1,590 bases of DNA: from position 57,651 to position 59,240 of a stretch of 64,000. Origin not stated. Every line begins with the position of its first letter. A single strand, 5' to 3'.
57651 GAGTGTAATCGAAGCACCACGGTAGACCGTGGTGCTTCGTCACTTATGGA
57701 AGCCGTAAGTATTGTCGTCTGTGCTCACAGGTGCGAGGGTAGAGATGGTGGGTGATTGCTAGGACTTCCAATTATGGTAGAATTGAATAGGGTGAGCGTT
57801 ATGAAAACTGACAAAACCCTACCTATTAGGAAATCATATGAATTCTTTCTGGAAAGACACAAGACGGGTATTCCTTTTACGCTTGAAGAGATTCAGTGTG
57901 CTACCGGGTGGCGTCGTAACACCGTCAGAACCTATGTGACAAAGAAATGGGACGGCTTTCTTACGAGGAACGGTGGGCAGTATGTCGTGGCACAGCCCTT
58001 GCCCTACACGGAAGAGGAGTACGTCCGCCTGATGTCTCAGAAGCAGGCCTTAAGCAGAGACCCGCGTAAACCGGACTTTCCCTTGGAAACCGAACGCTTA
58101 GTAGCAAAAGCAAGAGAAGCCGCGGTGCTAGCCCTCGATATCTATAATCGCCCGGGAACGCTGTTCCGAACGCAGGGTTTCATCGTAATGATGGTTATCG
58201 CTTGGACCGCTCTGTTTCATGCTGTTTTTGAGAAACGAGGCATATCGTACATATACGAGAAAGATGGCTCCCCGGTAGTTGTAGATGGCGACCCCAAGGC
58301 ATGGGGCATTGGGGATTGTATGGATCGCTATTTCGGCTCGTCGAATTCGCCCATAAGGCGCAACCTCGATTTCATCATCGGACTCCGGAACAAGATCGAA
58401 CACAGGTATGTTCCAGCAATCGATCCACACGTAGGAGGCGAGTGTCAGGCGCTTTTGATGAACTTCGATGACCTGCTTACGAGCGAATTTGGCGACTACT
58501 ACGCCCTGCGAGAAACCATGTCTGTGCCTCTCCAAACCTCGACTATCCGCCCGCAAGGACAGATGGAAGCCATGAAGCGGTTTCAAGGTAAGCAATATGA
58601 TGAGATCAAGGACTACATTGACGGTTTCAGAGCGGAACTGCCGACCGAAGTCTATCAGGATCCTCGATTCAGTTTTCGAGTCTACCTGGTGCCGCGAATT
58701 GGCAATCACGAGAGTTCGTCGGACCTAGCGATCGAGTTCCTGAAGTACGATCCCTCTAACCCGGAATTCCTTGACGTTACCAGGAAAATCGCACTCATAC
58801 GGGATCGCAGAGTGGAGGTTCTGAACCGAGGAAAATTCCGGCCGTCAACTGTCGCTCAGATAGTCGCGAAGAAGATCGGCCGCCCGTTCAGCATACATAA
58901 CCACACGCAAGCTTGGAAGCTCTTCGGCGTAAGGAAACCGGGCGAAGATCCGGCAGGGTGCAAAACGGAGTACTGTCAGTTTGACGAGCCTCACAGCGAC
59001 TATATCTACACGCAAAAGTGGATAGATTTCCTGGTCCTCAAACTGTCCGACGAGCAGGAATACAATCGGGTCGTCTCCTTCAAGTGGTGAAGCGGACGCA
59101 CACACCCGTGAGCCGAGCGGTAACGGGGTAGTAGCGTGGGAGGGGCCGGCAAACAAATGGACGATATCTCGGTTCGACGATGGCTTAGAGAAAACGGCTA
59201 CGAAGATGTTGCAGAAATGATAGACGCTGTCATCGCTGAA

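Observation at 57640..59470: AT-rich two-gene island with an Abi/HEPN-like protein inserted between the PTS operon terminator and an MBL hydrolase gene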

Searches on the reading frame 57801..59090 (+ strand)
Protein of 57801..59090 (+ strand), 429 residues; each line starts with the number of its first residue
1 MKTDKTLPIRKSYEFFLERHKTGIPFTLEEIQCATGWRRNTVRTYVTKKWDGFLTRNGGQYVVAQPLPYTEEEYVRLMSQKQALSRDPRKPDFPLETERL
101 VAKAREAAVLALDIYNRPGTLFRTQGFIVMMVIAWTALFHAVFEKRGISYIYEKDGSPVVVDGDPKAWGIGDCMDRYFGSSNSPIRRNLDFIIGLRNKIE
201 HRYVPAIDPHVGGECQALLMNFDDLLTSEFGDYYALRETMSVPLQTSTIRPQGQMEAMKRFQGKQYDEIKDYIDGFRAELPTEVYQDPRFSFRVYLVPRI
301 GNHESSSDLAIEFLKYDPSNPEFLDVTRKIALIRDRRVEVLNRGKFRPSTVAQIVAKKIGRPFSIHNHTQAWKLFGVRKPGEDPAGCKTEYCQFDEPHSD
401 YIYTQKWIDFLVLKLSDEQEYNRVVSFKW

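Call 4: search_protein_families(library=pfam, proteins=[window:57801-59090:+], max_evalue=1)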
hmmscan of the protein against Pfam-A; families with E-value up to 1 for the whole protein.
window:57801-59090:+ (429 aa): 2 families
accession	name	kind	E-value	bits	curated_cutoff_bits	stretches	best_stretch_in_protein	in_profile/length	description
PF12358.13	DUF3644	-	4.3e-50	170.3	27.6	1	99-279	1-182/183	Domain of unknown function (DUF3644)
PF11994.14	DUF3489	-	0.14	12.7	29.5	1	27-45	23-41/68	Protein of unknown function (DUF3489)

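Call 5: search_protein_families(library=padloc, proteins=[window:57801-59090:+], max_evalue=1)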
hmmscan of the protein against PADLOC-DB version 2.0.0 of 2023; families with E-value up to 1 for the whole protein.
window:57801-59090:+ (429 aa): 8 families
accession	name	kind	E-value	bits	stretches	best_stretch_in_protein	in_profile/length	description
PDLC04950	PDC-S19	-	7.6e-115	381.9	1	95-424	6-340/353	-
PDLC04948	PDC-S19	-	1.2e-53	180.7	1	98-383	13-294/325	-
PDLC04952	PDC-S19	-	8.8e-20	69.5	1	97-228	5-130/328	-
PDLC04949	PDC-S19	-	1.2e-18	65.6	1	97-227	7-130/334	-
PDLC04953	PDC-S19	-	4.2e-09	34.3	1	99-241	9-154/333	-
PDLC04954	PDC-S19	-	1.9e-07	28.8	1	97-141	6-50/330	-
PDLC04955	PDC-S19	-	1.2e-05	22.8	1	100-231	11-141/338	-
PDLC04951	PDC-S19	-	0.0015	15.7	1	96-230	4-134/357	-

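Call 6: search_protein_families(library=ncbifam, proteins=[window:57801-59090:+], max_evalue=1)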
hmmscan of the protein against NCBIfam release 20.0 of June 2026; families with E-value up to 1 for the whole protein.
window:57801-59090:+ (429 aa): 0 families

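Call 7: search_protein_families(library=phrogs, proteins=[window:57801-59090:+], max_evalue=1)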
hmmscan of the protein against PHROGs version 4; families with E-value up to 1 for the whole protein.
window:57801-59090:+ (429 aa): 1 family
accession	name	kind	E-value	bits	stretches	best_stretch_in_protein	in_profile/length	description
phrog_9605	-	unknown function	2.2e-18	67.5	1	98-227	8-131/333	-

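Call 9: find_homologous_proteins(query=window:57801-59090:+)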
Query window:57801-59090:+ (429 aa): 725 proteins with E <= 0.001 among 4701 candidates; the best 120 are listed.
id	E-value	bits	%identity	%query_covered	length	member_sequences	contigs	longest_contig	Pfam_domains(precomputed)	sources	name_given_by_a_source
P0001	2.3e-297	1004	100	100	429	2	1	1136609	PF12358.14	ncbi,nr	ncbi:MAG: DUF3644 domain-containing protein [Firmicutes bacterium]|nr:DUF3644 domain-containing prot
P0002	7.0e-188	643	62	100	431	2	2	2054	PF12358.14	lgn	-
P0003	4.6e-185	634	61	98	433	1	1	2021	PF12358.14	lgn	-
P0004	8.8e-185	633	61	100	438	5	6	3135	PF12358.14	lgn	-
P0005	3.4e-184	631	60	100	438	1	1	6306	PF12358.14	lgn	-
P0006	1.3e-183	629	60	100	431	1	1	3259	PF12358.14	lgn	-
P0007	3.5e-183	628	63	98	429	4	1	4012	PF12358.14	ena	-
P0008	2.9e-182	625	61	98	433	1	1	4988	PF12358.14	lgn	-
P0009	4.2e-181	621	60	100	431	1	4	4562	PF12358.14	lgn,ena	-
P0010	4.2e-181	621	60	98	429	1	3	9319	PF12358.14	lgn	-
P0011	1.9e-180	619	61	99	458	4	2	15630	PF12358.14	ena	-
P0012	4.4e-180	617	62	99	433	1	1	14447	PF12358.14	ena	-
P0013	1.5e-179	616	60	97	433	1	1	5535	PF12358.14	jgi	jgi:hypothetical protein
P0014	2.3e-179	615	59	97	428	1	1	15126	PF12358.14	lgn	-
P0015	2.7e-178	612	62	98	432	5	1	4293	PF12358.14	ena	-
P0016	6.4e-177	607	61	97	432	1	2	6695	PF12358.14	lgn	-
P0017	8.7e-177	607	59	99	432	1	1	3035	PF12358.14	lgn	-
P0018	2.0e-176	605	59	100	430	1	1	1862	PF12358.14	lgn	-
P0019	2.1e-175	602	58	100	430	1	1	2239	PF12358.14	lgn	-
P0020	7.9e-175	600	59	100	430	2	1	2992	PF12358.14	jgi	jgi:hypothetical protein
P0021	9.4e-175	600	59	100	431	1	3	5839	PF12358.14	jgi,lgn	jgi:hypothetical protein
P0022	2.2e-174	599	57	100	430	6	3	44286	PF12358.14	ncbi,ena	-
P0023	1.8e-173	596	59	97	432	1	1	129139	PF12358.14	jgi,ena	-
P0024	4.3e-173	594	60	96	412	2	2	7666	PF12358.14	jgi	-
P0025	8.0e-169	580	58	97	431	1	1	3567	PF12358.14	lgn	-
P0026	3.5e-167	575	54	100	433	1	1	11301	PF12358.14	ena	-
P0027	4.3e-167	575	55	100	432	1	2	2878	PF12358.14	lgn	-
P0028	7.5e-167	574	56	98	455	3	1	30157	PF12358.14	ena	-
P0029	6.6e-166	571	55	100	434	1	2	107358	PF12358.14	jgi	-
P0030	6.8e-166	571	56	98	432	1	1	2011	PF12358.14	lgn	-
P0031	9.9e-166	570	56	97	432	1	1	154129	PF12358.14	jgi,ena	-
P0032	2.0e-165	569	58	98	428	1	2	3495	PF12358.14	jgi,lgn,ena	-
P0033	1.1e-162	560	56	98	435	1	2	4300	PF12358.14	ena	-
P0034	2.8e-161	555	55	98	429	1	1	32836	PF12358.14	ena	-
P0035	7.5e-160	551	53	98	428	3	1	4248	PF12358.14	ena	-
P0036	1.4e-159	550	61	87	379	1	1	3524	PF12358.14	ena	-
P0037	1.6e-159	550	55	98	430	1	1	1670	PF12358.14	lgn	-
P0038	5.7e-159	548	53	98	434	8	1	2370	PF12358.14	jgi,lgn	jgi:hypothetical protein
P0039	1.1e-158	547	53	98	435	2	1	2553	PF12358.14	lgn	-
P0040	1.2e-158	547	52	97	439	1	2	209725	PF12358.14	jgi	jgi:hypothetical protein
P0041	1.2e-158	547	55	98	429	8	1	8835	PF12358.14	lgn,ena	-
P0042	2.2e-158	546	55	98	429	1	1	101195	PF12358.14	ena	-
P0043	5.4e-158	545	56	98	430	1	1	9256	PF12358.14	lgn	-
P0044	6.5e-158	544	56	99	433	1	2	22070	PF12358.14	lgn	-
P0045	1.4e-157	543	54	98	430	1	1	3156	PF12358.14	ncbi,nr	ncbi:MAG: DUF3644 domain-containing protein [Chloroflexota bacterium]|nr:DUF3644 domain-containing p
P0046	1.2e-156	540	55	98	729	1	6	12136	PF12358.14,PF02086.22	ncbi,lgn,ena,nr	ncbi:MAG: DNA adenine methylase (dam) [Candidatus Kentron sp. G]|nr:MAG: DNA adenine methylase (dam)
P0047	2.8e-156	539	54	97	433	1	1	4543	PF12358.14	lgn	-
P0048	3.9e-156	539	55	98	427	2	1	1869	PF12358.14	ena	-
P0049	5.6e-156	538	56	97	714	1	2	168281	PF12358.14,PF02086.22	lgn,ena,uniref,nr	uniref:Site-specific DNA-methyltransferase (adenine-specific) n=1 Tax=Candidatus Kentrum sp. TC TaxI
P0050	7.2e-156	538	52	98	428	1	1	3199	PF12358.14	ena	-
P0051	2.2e-155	536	55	98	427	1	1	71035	PF12358.14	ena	-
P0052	2.6e-155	536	53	97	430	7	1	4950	PF12358.14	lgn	-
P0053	4.6e-155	535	54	99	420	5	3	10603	PF12358.14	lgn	-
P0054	7.9e-155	534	54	98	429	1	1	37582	PF12358.14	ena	-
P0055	1.3e-154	534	55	98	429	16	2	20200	PF12358.14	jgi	jgi:hypothetical protein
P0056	1.7e-154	533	56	97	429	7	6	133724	PF12358.14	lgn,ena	-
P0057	2.2e-154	533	54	98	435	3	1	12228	PF12358.14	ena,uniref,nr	uniref:DUF3644 domain-containing protein n=1 Tax=Candidatus Kentrum sp. MB TaxID=2138164 RepID=A0A45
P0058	3.2e-154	532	53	97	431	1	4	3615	PF12358.14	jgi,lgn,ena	-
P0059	1.0e-153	531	53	97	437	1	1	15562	PF12358.14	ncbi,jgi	jgi:hypothetical protein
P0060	1.2e-153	530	52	100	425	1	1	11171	PF12358.14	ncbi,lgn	-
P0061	1.7e-153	530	54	97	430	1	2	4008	PF12358.14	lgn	-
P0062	2.3e-153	529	53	99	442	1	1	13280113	PF12358.14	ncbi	ncbi:DUF3644 domain-containing protein [Sorangium sp. So ce1504]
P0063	6.7e-153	528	53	97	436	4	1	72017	PF12358.14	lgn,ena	-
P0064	1.4e-152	527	53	98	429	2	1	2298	PF12358.14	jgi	-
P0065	3.5e-152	525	52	99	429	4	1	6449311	PF12358.14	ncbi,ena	-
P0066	5.0e-152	525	55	98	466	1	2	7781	PF12358.14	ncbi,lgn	-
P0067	5.5e-152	525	52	98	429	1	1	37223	PF12358.14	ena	-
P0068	9.8e-152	524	52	99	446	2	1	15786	PF12358.14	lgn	-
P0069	1.5e-151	523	52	100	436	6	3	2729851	PF12358.14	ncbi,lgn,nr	ncbi:MAG: DUF3644 domain-containing protein [Myxococcales bacterium]|nr:DUF3644 domain-containing pr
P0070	1.7e-151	523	52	98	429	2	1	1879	PF12358.14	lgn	-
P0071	2.9e-151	522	53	98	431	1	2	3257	PF12358.14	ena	-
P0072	4.6e-151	522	52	100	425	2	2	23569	PF12358.14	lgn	-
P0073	5.5e-151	522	52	98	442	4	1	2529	PF12358.14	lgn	-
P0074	8.7e-151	521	53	97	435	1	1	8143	PF12358.14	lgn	-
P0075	2.8e-150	519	55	90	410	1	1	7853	PF12358.14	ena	-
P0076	3.2e-150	519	52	97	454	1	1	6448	PF12358.14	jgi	jgi:hypothetical protein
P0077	3.9e-150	519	53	97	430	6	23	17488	PF12358.14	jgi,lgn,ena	-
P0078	5.9e-150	518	52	98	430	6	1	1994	PF12358.14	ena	-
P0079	9.7e-150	517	53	97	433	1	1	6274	PF12358.14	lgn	-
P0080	9.7e-150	517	53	98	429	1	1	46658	PF12358.14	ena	-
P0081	1.4e-149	517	52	98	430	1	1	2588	PF12358.14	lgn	-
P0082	2.1e-149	516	52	98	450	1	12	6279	PF12358.14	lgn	-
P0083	3.9e-149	515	54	97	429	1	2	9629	PF12358.14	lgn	-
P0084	5.0e-149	515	52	98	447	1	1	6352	PF12358.14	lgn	-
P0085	5.7e-149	515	51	99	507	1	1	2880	PF12358.14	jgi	jgi:hypothetical protein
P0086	5.8e-149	515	52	98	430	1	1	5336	PF12358.14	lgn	-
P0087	6.2e-149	515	51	99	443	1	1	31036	PF12358.14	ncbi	-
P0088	6.4e-149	515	53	98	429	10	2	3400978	PF12358.14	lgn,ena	-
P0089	8.9e-149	514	51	97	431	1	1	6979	PF12358.14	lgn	-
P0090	1.2e-148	514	51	100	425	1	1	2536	PF12358.14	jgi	jgi:hypothetical protein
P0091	1.4e-148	514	50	99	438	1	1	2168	PF12358.14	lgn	-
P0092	1.4e-148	514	51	99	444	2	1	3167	PF12358.14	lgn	-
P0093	3.3e-148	512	52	98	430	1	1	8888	PF12358.14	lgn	-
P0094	4.2e-148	512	51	100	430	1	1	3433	PF12358.14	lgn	-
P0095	6.1e-148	512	51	99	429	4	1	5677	PF12358.14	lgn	-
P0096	6.2e-148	511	51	99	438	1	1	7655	PF12358.14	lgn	-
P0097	1.2e-147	511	50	94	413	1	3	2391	PF12358.14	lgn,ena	-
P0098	1.9e-147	510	52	97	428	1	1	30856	PF12358.14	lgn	-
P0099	3.5e-147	509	51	98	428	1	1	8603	PF12358.14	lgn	-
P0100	3.7e-147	509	51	98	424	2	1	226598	PF12358.14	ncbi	-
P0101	5.4e-147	508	50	99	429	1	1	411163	PF12358.14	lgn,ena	-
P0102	5.6e-147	508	52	99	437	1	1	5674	PF12358.14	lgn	-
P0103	7.1e-147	508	51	99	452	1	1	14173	PF12358.14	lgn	-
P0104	7.9e-147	508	50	99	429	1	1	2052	PF12358.14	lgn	-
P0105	1.1e-146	507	52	98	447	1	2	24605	PF12358.14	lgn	-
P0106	1.1e-146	507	52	97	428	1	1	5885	PF12358.14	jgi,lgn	jgi:hypothetical protein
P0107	4.1e-146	505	51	98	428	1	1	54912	PF12358.14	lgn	-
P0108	7.2e-146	505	51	96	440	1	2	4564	PF12358.14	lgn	-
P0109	7.7e-146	505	51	98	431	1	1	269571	PF12358.14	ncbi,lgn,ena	-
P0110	8.0e-146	505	51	100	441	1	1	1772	PF12358.14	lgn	-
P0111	2.9e-145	503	51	100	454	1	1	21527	PF12358.14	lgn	-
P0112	2.9e-145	503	50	99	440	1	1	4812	PF12358.14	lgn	-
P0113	6.6e-145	502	51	99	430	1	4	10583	PF12358.14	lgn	-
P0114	8.9e-145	501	61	76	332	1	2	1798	PF12358.14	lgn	-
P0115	1.1e-144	501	51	98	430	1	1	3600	PF12358.14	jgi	jgi:hypothetical protein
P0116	1.5e-144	500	50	99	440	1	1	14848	PF12358.14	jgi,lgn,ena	-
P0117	1.8e-144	500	51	99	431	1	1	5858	PF12358.14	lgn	-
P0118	2.3e-144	500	51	97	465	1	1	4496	PF12358.14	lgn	-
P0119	2.8e-144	499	49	97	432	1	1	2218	PF12358.14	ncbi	-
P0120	4.6e-144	499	49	98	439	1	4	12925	PF12358.14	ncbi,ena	-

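Call 18: find_related_loci(query=A1, collection=genome_contigs, flank=6000)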
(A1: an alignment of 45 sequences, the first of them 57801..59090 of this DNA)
Query A1 (429 aa) in genome_contigs; peptide patterns used: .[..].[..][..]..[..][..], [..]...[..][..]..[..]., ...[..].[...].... (x = any residue, [..] = any of these).
195 stretches matched a pattern; 100 encode a relative of the query (tblastn E <= 1e-3); the best 80 are kept; 80 distinct loci.
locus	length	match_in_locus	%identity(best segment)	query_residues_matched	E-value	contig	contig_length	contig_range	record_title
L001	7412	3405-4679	60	6-428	0e+0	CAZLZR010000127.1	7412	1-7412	MAG TPA_asm: uncultured Acetivibrio sp. isolate binchicken_co152_19 genome assembly, contig: NODE_10003_length_7412_cov_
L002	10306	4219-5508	57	3-428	5e-174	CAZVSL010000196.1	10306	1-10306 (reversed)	MAG TPA_asm: uncultured Calditrichaceae bacterium isolate SRP141376_co1_187 genome assembly, contig: NODE_11963_length_1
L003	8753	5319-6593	56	9-428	2e-168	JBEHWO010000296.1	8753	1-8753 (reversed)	MAG: Vulcanimicrobiota bacterium isolate ER2 k141_24433_length_8753_cov_4.7462, whole genome shotgun sequence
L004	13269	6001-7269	54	9-428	9e-160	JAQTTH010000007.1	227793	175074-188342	MAG: Paludibacter sp. isolate STB_36 NODE_120_length_227793_cov_8.172292_Sandtown_B, whole genome shotgun sequence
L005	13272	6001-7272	51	1-428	5e-153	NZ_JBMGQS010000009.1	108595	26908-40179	Flavobacterium sp. PLA-1-15 NODE_9_length_108595_cov_51.739481, whole genome shotgun sequence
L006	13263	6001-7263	51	9-428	2e-152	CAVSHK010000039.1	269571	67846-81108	MAG: uncultured Bacteroidetes bacterium isolate MFD01476.bin.2.170 genome assembly, contig: contig_81791, whole genome s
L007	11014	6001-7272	52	5-425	3e-152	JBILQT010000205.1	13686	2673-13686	MAG: Sandaracinaceae bacterium isolate ME2018-06-07_3300034013_group8_bin51 Rohwer_bin1494_scaffold_2923_c1, whole genom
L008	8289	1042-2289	53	9-425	3e-152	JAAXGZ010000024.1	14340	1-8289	MAG: Caldilineales bacterium isolate Plut_88876 unfiltered_Plut_88876_genomic_contig_942003, whole genome shotgun sequen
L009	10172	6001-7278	50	1-424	3e-147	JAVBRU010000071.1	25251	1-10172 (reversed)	MAG: Eubacteriales bacterium isolate EPI_MAG_00204 c_000008734240, whole genome shotgun sequence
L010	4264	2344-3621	50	1-424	1e-149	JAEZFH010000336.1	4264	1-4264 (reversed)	MAG: Bacillota bacterium isolate OH_CBrB_42 k127_1628102, whole genome shotgun sequence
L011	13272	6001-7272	48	7-428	9e-145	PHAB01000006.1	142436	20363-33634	MAG: Firmicutes bacterium HGW-Firmicutes-14 08E140C01_scaffold_111, whole genome shotgun sequence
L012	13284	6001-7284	49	2-428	1e-143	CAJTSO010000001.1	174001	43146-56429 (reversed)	MAG TPA_asm: uncultured Selenomonadaceae bacterium isolate MGBC110822 genome assembly, contig: MGBC110822.1, whole genom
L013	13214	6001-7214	53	25-426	4e-142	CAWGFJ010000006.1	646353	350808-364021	MAG: uncultured Prolixibacteraceae bacterium isolate MFD05684.bin.2.254 genome assembly, contig: contig_13302, whole gen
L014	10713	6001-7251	48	11-428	3e-141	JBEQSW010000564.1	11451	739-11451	MAG: Myxococcales bacterium isolate MAG_Dt_36 k247_319303, whole genome shotgun sequence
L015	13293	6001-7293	47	5-428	1e-140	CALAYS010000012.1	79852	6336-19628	MAG TPA_asm: uncultured bacterium isolate SRR6231146_bin.88_CONCOCT_v1.1_MAG genome assembly, contig: ERZ650289.30, whol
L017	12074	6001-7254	48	12-427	7e-136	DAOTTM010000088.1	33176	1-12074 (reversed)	MAG TPA_asm: Dehalococcoidia bacterium isolate F11_11 k119_1462735, whole genome shotgun sequence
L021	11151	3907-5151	48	2-417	6e-136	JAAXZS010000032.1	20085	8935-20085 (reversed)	MAG: Clostridiales bacterium isolate AS02xzSISU_14 39202_AS02, whole genome shotgun sequence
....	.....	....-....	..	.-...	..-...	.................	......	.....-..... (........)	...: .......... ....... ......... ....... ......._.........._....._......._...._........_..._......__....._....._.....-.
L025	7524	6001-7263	41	9-428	8e-116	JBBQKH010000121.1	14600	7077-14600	MAG: Cyanobacteriota bacterium isolate Co_metawrap_621 Cmw_621_k141_18554794_length_14600_cov_29.9920, whole genome shot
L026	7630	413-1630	44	10-414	8e-112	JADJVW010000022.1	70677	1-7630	MAG: Candidatus Caldilinea saccharophila isolate Hjor_MAXAC.079_sub tig00007799-10-700840, whole genome shotgun sequence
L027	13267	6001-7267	58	9-428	2e-139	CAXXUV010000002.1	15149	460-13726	MAG: Dehalococcoidia bacterium isolate 53e0c16e-ff2d-4f84-9f2e-96c73ee24ba6 genome assembly, contig: contig_2, whole gen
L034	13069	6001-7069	55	71-428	9e-112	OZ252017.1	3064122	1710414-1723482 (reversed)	MAG: Dehalococcoidia bacterium isolate 269eec37-9028-46a2-b046-2e90d855f498 genome assembly, chromosome: 1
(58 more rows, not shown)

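Call 27: predict_structure(alignment_id=A1)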
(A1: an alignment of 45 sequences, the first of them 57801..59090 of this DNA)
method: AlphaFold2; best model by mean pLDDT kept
length: 429 residues; sequences in the alignment: 45
mean_pLDDT: 83.1   pTM: 0.63
mean pLDDT of the five models: 83.1, 82.7, 82.0, 80.0, 78.7
residues with pLDDT >= 90: 213; 70-90: 143; 50-70: 31; < 50: 42
segments of 3 or more residues with pLDDT < 50: 295-315, 323-341
pLDDT, mean of each block of 10 residues (from residue 1): 78 95 94 94 91 89 88 90 86 92 96 85 90 98 96 91 92 95 94 92 80 89 94 80 60 75 87 90 86 53 40 51 42 30 76 94 93 89 81 80 92 93 88
secondary structure, 60 per line:
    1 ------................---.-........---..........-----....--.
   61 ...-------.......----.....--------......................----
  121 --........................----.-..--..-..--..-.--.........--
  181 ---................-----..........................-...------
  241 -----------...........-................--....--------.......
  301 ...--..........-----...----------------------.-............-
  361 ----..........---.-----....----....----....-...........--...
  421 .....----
elements in order: H7-22 H28-35 H39-48 E54-57 E60-63 H71-77 H82-86 H95-116 H123-146 H170-178 H184-199 H205-230 H252-262 H264-279 H282-285 E294-303 E306-315 H348-359 H365-374 E392-395 E400-403 H405-415 H418-425
